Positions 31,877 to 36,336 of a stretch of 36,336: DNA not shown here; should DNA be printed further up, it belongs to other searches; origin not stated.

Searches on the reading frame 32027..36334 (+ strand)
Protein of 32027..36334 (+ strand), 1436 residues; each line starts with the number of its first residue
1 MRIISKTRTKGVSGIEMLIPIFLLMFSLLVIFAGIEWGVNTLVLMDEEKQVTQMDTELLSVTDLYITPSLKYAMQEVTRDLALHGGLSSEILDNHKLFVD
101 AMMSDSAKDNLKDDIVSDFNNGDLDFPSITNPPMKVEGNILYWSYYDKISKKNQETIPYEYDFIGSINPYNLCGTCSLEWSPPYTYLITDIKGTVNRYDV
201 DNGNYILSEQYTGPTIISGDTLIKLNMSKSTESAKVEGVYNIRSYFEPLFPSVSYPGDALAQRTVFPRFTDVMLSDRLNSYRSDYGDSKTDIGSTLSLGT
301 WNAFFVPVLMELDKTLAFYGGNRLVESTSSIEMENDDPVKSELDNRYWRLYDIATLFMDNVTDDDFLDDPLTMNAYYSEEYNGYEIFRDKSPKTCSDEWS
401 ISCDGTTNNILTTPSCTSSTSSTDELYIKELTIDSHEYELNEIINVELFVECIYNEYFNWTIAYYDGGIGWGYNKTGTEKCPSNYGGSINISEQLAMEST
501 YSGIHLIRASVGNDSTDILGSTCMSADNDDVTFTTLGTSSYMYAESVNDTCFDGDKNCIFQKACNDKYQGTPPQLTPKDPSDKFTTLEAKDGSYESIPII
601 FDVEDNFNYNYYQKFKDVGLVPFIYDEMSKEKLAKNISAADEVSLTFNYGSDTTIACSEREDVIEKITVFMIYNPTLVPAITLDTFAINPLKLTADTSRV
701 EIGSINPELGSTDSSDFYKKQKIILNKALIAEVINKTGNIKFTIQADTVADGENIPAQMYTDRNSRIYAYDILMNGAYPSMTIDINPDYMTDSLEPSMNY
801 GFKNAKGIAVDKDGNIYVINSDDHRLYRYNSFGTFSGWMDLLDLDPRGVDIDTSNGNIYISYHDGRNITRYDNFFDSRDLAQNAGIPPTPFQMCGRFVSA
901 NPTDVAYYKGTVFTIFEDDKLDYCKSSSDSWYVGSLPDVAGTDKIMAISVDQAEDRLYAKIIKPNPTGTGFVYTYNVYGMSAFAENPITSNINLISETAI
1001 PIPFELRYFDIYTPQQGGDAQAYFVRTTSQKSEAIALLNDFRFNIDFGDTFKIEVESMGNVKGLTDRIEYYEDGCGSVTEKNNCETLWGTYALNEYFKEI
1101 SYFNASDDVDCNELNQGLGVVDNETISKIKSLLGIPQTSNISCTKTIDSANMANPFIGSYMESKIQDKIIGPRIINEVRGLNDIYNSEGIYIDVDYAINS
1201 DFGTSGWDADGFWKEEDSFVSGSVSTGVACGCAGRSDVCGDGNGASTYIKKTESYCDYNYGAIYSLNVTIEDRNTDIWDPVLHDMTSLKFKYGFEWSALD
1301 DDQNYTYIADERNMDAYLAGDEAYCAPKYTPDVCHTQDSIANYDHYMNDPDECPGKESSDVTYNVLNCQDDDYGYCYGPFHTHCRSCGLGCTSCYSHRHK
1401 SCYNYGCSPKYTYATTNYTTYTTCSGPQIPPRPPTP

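Call 47: search_protein_families(library=pfam, proteins=[window:32027-36334:+], max_evalue=0.01)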
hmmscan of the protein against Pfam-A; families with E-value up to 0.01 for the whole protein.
window:32027-36334:+ (1436 aa): 1 family
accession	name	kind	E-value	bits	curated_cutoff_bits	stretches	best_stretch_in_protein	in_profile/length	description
PF01436.27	NHL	-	3.5e-06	27.2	20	1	802-826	1-25/28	NHL repeat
